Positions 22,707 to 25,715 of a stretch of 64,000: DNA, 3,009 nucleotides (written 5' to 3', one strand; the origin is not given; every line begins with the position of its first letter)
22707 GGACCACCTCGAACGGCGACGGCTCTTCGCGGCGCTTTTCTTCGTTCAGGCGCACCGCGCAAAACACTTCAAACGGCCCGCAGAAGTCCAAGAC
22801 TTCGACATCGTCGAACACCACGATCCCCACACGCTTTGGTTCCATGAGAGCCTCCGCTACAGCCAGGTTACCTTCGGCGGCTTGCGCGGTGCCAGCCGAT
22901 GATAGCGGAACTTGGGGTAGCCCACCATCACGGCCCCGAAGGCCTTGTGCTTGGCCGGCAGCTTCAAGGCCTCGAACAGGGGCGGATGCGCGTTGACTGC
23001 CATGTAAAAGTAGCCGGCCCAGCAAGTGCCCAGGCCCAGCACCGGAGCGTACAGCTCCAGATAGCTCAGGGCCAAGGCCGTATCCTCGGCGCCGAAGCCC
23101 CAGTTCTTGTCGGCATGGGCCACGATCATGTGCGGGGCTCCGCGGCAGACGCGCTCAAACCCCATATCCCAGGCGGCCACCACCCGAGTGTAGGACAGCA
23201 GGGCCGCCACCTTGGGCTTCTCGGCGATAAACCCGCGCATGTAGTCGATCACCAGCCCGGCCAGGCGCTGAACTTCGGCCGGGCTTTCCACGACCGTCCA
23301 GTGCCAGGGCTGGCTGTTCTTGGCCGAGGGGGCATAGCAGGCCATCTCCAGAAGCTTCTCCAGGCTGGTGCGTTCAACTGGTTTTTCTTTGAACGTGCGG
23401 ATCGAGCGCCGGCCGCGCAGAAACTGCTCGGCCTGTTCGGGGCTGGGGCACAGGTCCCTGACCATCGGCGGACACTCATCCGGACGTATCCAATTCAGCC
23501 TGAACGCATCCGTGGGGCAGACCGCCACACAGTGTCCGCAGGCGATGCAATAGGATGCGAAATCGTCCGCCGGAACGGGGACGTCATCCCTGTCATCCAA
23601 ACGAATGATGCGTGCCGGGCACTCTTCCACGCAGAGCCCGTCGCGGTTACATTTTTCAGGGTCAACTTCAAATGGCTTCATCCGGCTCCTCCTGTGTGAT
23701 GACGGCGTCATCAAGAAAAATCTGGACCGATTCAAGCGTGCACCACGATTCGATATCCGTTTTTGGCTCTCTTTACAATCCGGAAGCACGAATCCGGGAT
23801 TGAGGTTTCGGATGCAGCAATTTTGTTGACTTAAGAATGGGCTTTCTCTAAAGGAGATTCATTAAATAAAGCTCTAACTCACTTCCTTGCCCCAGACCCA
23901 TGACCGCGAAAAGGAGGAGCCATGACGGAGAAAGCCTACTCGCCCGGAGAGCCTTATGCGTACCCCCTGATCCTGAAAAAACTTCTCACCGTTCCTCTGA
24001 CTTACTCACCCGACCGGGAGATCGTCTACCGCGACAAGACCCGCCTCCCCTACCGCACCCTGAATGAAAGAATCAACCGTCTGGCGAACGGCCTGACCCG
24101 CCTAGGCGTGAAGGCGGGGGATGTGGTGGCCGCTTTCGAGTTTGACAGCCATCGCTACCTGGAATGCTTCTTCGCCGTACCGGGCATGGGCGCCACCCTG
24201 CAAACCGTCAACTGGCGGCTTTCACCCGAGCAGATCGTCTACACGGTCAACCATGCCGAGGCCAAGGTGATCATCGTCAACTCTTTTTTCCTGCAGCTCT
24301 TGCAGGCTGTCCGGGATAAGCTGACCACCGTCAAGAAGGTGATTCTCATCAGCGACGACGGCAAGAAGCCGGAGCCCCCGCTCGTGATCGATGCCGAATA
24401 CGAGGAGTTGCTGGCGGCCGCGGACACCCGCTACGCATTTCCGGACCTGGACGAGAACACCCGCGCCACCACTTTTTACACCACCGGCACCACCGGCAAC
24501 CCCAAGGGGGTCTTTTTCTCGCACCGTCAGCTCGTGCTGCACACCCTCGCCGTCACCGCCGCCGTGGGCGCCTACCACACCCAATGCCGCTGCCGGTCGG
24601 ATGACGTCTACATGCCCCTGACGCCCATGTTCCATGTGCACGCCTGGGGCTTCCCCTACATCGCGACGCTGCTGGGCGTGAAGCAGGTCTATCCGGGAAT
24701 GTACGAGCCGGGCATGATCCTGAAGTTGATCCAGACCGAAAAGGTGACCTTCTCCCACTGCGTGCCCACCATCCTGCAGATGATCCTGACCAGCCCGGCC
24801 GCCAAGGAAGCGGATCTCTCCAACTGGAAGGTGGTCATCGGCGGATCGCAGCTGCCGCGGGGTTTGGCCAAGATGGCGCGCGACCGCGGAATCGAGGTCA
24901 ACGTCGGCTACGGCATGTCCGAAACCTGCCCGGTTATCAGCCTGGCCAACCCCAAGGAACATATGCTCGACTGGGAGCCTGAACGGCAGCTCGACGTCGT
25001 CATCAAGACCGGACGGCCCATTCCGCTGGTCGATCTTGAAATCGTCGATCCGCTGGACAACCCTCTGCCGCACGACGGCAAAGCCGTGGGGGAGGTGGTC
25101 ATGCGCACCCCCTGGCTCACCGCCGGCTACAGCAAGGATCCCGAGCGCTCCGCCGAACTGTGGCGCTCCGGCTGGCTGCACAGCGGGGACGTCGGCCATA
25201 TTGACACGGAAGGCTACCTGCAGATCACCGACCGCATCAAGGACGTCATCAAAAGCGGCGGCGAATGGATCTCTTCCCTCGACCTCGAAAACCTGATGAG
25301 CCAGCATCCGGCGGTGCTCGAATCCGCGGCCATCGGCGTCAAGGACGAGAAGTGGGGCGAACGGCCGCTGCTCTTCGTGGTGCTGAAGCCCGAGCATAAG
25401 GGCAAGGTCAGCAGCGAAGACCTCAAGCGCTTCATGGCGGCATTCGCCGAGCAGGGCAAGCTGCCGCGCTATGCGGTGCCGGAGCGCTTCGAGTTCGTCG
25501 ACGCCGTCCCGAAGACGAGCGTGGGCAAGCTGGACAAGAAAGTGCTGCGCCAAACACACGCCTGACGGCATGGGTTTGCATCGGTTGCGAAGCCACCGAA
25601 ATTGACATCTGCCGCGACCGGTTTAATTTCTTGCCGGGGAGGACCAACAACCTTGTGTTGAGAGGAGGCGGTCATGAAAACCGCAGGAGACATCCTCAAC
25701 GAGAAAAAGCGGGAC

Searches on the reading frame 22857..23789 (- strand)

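Call 31: search_protein_families(library=pfam, proteins=[window:22857-23789:-], max_evalue=0.00001)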
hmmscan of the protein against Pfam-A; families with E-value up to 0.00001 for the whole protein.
window:22857-23789:- (310 aa): 8 families
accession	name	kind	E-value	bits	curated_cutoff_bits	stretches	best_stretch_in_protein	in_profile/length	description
PF00881.29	Nitroreductase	-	1.3e-30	107.2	23.5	1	124-291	1-167/167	Nitroreductase family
PF00037.32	Fer4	-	9.1e-13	47.9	21.1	2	41-62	2-23/24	4Fe-4S binding domain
PF12837.12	Fer4_6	-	5.1e-10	39.3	25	0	40-62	2-24/24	4Fe-4S binding domain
PF14512.11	TM1586_NiRdase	-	8.9e-10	39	27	0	139-169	156-186/215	Putative TM nitroreductase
PF13237.11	Fer4_10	-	2.3e-08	34.3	25.5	1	42-92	4-53/53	4Fe-4S dicluster domain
PF12838.12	Fer4_7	-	5.6e-08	33.6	27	0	46-95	1-52/52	4Fe-4S dicluster domain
PF13187.11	Fer4_9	-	1.1e-07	32.3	27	1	47-95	5-51/52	4Fe-4S dicluster domain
PF12797.12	Fer4_2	-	8.2e-06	25.9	24.5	0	78-93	7-22/22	4Fe-4S binding domain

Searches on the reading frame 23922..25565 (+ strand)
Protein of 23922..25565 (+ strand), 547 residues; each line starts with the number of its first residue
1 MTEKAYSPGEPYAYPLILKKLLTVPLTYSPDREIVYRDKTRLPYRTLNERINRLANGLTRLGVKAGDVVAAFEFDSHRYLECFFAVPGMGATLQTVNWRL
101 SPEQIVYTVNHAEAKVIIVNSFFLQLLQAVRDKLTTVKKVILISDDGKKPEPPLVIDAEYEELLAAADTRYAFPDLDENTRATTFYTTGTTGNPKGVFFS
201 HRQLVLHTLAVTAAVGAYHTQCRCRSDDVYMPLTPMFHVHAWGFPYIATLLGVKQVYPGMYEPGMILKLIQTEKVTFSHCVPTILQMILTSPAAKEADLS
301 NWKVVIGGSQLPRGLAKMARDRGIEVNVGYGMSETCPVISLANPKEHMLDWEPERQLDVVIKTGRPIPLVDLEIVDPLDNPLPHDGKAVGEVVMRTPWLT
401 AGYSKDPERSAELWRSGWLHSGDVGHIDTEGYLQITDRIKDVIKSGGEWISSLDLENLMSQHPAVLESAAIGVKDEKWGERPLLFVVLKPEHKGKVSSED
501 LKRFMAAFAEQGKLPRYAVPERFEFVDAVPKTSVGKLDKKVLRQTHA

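Call 77: search_protein_families(library=pfam, proteins=[window:23922-25565:+], max_evalue=1e-8)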
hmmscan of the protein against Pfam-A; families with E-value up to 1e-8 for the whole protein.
window:23922-25565:+ (547 aa): 2 families
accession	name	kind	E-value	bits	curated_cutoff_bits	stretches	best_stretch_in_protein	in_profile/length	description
PF00501.34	AMP-binding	-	6.7e-77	259.3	29.9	1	29-403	8-383/384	AMP-binding enzyme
PF13193.12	AMP-binding_C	-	1.4e-17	64.8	24.5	1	455-536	2-76/76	AMP-binding enzyme C-terminal domain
